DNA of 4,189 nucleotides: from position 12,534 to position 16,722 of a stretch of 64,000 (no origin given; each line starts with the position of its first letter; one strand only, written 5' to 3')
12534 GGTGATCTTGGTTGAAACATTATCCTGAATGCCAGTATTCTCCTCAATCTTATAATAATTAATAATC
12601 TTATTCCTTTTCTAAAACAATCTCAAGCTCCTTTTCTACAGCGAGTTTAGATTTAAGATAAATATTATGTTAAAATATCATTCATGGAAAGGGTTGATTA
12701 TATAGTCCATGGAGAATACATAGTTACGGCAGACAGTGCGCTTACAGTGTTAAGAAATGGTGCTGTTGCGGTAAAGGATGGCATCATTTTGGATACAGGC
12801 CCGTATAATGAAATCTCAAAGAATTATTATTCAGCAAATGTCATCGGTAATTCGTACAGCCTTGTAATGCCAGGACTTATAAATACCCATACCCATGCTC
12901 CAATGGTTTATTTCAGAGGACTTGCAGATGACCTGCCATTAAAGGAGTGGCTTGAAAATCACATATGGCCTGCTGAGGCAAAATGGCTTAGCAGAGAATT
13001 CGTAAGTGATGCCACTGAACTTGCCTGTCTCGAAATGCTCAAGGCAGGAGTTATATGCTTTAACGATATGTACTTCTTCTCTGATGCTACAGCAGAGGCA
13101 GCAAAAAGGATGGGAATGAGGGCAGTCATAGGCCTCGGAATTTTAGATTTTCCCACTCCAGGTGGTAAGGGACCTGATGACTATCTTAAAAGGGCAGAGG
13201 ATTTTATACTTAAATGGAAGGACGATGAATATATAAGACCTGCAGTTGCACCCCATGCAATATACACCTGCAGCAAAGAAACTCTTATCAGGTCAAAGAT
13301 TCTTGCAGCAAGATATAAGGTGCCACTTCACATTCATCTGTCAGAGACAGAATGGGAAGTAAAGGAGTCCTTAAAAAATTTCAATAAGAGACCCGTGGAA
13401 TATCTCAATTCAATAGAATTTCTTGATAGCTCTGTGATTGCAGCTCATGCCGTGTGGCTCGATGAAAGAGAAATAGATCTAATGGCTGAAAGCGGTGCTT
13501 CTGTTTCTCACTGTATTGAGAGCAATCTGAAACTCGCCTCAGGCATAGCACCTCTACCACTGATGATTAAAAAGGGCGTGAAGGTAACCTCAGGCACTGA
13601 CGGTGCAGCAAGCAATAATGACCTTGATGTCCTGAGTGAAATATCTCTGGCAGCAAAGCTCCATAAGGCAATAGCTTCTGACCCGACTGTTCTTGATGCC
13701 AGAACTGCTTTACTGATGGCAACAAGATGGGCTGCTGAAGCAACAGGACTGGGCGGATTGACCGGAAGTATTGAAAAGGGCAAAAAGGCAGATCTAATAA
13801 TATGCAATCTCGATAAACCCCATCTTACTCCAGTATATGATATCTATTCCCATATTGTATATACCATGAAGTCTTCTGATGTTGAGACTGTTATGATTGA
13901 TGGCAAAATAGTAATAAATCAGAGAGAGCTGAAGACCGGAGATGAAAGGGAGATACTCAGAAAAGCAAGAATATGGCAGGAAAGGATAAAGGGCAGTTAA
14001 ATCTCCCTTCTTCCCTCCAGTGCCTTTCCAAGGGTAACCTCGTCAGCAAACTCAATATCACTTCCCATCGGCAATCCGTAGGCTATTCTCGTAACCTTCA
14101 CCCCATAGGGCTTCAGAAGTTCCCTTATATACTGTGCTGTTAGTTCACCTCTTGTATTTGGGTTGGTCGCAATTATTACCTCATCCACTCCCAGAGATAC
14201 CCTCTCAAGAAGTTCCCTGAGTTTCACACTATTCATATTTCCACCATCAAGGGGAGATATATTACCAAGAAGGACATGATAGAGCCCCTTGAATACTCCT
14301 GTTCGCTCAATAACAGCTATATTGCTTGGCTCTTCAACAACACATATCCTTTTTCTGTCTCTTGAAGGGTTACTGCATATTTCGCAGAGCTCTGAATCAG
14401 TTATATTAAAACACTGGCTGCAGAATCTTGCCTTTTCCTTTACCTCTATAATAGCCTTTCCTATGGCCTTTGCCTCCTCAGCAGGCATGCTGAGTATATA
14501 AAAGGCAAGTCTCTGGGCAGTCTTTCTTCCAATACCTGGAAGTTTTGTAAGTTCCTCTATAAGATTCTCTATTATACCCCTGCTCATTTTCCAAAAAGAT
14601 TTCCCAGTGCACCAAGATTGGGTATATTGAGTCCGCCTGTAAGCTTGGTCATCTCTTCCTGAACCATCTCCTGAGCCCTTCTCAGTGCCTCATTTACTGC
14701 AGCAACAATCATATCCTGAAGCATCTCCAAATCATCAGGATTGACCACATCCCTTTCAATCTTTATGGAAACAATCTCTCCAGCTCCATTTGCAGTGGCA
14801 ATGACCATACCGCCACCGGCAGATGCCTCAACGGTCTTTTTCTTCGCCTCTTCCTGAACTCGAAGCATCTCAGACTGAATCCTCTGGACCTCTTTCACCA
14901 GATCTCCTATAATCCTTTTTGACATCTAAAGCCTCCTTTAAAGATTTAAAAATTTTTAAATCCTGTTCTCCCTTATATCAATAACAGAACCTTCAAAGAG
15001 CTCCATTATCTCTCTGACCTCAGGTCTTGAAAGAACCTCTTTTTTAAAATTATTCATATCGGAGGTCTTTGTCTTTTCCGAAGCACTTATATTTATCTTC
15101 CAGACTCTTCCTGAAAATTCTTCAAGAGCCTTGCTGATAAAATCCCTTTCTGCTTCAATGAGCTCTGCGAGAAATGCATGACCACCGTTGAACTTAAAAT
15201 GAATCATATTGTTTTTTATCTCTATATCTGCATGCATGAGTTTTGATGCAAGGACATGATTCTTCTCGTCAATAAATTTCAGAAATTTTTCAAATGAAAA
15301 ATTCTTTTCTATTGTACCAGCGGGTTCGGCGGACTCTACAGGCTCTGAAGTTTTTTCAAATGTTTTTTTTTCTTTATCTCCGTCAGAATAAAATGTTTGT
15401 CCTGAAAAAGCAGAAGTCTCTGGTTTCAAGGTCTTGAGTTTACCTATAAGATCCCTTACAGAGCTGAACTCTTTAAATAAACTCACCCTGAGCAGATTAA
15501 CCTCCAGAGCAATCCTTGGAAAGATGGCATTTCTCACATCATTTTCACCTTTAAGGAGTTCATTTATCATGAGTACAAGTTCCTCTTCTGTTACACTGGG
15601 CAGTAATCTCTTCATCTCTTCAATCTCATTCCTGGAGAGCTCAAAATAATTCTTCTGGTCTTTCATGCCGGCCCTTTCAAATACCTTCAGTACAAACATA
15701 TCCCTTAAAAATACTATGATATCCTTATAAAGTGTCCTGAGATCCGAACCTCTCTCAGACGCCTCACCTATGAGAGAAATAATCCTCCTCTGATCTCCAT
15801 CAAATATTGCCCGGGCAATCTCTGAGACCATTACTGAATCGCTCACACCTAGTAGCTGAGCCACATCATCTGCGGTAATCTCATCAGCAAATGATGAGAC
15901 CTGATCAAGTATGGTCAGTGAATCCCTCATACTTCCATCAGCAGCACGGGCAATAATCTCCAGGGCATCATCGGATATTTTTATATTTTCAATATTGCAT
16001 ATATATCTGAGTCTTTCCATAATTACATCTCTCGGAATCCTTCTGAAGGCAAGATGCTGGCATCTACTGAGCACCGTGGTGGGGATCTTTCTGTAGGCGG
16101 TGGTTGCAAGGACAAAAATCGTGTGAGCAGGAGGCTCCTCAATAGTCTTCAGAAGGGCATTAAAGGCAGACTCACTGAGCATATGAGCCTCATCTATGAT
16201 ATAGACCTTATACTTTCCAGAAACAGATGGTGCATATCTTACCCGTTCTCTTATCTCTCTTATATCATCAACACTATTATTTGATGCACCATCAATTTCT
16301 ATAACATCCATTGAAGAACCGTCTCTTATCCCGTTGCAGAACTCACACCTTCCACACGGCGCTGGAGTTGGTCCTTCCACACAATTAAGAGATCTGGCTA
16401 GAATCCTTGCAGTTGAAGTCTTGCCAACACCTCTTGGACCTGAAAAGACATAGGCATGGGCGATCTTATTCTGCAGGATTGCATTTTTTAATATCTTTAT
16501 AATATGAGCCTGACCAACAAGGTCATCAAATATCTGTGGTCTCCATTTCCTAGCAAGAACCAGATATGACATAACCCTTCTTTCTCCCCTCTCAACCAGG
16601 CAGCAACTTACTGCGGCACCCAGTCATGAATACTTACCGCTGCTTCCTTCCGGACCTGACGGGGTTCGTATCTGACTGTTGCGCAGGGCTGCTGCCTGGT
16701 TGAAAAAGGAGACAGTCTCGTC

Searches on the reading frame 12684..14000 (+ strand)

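Call 25: search_protein_families(library=pfam, proteins=[window:12684-14000:+], max_evalue=0.00001)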
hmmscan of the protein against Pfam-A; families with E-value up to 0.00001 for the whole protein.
window:12684-14000:+ (438 aa): 2 families
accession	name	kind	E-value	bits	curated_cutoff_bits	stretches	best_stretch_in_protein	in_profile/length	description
PF01979.26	Amidohydro_1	-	8.9e-74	249.2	25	1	60-410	1-345/345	Amidohydrolase family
PF07969.17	Amidohydro_3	-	6.1e-19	69.3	29.7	1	204-411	267-472/472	Amidohydrolase family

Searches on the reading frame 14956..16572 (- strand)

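Call 25: search_protein_families(library=pfam, proteins=[window:14956-16572:-], max_evalue=0.00001)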
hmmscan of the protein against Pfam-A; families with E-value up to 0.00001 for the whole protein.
window:14956-16572:- (538 aa): 6 families
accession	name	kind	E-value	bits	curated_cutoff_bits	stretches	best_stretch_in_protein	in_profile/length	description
PF13177.12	DNA_pol3_delta2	-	2.6e-44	151.5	27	1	21-178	2-159/161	DNA polymerase III, delta subunit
PF12169.13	DNA_pol3_gamma3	-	3.2e-17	63.1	24.4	1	232-369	1-133/143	DNA polymerase III subunits gamma and tau domain III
PF22608.2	DNAX_ATPase_lid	-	2.2e-14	53.4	27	1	184-228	2-46/49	DNA polymerase III clamp loader subunit, ATPase lid domain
PF00004.35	AAA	-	1.1e-11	45.8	21.2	1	42-174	2-126/131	ATPase family associated with various cellular activities (AAA)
PF13401.12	AAA_22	-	3.2e-07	31.2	27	1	41-150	8-115/130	AAA domain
PF21960.2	RCF1-5-like_lid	-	5.4e-07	29.9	27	1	187-222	2-38/43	RCF1/5-like, AAA+ ATPase lid domain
